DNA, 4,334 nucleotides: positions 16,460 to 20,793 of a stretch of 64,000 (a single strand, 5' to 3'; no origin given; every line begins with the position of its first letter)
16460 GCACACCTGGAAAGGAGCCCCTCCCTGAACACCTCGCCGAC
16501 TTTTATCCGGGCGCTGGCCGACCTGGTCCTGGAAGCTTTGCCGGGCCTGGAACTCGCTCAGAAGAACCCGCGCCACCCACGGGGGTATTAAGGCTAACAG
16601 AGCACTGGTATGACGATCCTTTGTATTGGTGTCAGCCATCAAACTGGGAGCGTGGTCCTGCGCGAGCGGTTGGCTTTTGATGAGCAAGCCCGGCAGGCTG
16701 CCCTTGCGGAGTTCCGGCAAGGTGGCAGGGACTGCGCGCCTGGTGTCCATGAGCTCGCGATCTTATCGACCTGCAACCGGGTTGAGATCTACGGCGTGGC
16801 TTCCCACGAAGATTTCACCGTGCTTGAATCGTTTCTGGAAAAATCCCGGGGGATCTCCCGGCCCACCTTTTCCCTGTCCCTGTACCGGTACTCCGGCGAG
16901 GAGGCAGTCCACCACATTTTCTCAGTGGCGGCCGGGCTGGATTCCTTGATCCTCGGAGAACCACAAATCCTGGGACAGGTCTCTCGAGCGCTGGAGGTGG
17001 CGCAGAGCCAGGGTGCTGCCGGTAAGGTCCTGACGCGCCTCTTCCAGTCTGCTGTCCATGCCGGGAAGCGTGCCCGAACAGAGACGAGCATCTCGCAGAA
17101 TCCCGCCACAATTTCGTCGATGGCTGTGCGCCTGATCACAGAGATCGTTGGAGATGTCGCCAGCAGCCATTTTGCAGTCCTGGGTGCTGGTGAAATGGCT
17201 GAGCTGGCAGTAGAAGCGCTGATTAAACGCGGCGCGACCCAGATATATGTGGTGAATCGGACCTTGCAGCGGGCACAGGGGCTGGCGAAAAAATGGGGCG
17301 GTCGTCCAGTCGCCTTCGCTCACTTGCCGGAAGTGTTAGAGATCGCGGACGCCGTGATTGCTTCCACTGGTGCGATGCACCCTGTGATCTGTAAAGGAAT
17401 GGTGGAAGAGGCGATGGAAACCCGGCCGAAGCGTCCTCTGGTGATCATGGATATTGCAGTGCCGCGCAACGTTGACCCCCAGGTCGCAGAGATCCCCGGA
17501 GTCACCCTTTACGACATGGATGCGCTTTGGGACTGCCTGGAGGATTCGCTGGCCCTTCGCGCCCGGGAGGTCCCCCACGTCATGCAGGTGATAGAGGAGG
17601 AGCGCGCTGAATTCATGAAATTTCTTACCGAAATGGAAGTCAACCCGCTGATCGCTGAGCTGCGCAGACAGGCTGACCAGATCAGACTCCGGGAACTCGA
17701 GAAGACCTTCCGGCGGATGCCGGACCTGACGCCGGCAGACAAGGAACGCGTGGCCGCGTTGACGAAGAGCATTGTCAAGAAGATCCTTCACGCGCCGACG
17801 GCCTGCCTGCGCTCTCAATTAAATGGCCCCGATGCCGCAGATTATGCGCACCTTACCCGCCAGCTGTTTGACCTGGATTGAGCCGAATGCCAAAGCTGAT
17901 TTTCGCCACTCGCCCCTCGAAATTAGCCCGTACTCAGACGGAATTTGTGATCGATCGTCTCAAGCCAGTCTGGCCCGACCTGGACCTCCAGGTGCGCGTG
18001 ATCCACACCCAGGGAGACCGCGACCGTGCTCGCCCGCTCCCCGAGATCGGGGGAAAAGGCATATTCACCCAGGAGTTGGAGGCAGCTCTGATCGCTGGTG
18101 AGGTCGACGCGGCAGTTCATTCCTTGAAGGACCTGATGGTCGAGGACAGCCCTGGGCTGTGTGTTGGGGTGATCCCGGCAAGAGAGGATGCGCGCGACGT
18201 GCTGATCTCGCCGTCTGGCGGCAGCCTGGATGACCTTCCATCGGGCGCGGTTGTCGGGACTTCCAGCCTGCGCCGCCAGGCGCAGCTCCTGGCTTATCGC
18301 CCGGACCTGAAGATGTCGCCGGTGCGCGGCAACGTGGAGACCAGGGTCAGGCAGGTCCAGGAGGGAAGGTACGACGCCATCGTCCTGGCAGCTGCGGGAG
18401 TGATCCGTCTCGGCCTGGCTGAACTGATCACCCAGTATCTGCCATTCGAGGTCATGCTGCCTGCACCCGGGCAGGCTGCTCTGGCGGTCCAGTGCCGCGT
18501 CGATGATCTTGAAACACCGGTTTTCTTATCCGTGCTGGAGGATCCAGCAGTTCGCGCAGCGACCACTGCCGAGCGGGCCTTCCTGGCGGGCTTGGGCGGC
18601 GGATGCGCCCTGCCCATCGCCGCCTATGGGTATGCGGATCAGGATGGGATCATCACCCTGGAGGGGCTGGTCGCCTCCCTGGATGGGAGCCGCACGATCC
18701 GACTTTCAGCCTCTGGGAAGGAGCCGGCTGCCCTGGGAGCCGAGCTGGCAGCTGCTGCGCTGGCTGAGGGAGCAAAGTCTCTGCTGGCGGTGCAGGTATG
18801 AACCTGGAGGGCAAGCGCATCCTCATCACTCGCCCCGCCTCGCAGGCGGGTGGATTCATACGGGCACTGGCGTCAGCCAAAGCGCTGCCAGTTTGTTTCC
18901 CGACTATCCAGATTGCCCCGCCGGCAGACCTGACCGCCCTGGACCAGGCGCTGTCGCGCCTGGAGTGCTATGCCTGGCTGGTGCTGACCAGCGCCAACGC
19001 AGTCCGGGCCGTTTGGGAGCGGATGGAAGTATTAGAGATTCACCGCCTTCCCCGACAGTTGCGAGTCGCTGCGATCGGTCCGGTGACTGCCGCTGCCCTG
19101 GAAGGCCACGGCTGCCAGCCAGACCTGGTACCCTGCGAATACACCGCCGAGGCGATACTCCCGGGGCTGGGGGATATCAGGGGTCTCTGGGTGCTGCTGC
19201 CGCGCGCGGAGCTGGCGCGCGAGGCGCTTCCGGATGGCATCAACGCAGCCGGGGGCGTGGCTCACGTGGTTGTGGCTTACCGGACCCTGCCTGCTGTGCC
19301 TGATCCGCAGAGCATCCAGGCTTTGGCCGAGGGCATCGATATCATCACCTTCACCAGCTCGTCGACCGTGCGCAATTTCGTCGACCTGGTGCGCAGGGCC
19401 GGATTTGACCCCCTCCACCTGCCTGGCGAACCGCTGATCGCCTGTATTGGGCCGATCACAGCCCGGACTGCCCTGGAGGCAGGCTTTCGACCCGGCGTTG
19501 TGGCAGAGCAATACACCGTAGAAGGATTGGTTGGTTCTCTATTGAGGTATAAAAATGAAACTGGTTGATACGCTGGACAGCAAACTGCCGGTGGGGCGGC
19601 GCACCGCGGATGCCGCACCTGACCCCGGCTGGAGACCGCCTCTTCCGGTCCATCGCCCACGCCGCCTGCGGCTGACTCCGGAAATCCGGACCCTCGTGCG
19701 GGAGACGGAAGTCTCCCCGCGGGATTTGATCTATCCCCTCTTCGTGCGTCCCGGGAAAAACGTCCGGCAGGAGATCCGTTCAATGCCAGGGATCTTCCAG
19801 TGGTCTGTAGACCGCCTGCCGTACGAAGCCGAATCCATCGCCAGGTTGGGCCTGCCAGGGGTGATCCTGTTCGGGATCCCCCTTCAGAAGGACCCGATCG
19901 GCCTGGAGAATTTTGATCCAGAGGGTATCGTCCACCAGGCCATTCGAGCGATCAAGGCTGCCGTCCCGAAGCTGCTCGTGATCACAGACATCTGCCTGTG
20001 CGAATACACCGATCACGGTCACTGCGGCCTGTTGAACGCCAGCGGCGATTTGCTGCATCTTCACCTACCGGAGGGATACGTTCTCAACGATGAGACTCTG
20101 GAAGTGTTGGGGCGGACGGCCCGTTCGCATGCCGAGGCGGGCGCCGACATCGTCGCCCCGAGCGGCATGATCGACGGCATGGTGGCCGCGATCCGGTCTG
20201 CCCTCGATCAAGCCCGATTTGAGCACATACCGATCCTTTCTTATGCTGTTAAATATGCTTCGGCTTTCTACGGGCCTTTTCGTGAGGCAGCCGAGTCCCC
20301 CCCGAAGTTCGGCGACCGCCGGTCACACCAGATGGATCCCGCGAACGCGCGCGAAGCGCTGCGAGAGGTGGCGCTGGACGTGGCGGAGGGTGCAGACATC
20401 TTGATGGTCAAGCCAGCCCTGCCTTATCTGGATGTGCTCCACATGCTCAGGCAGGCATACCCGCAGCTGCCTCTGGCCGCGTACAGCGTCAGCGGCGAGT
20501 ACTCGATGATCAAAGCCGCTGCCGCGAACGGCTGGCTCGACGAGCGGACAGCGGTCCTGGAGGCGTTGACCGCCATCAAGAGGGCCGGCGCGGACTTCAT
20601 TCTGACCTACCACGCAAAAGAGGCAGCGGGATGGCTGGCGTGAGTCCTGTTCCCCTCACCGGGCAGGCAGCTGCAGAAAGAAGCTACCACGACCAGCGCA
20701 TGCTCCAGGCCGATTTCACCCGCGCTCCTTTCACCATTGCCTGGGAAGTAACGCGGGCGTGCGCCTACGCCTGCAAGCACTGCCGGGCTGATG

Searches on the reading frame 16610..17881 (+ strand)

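Call 23: search_protein_families(library=pfam, proteins=[window:16610-17881:+], max_evalue=0.00001)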
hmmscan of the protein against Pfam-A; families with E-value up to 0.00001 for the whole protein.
window:16610-17881:+ (423 aa): 4 families
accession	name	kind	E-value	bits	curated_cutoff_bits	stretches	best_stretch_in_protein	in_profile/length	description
PF05201.20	GlutR_N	-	7.4e-47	159.3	27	1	6-159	1-151/151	Glutamyl-tRNAGlu reductase, N-terminal domain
PF01488.26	Shikimate_DH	-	7.4e-37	126.9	24.3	1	175-306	2-135/138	Shikimate / quinate 5-dehydrogenase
PF00745.25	GlutR_dimer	-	7.6e-25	87.6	22.9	1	325-422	3-99/99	Glutamyl-tRNAGlu reductase, dimerisation domain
PF03807.23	F420_oxidored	-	3.2e-06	28.1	21.6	1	188-279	2-89/94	NADP oxidoreductase coenzyme F420-dependent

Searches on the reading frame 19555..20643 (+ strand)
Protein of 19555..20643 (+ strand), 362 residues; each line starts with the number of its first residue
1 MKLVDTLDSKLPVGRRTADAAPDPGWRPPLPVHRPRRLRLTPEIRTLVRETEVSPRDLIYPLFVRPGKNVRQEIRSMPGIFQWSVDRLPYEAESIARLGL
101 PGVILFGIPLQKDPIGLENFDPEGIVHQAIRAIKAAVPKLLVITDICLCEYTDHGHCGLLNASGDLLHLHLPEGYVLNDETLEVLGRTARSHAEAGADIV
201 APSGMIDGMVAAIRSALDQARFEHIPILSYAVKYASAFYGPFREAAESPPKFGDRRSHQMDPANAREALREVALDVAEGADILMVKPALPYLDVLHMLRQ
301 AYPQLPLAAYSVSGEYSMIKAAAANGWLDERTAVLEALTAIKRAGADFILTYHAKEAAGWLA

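Call 24: search_protein_families(library=pfam, proteins=[window:19555-20643:+], max_evalue=0.00001)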
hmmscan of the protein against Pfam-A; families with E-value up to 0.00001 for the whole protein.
window:19555-20643:+ (362 aa): 1 family
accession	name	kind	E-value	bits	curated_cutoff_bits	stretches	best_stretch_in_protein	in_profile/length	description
PF00490.27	ALAD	-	1.1e-142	475.3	24.6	1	33-360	2-317/317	Delta-aminolevulinic acid dehydratase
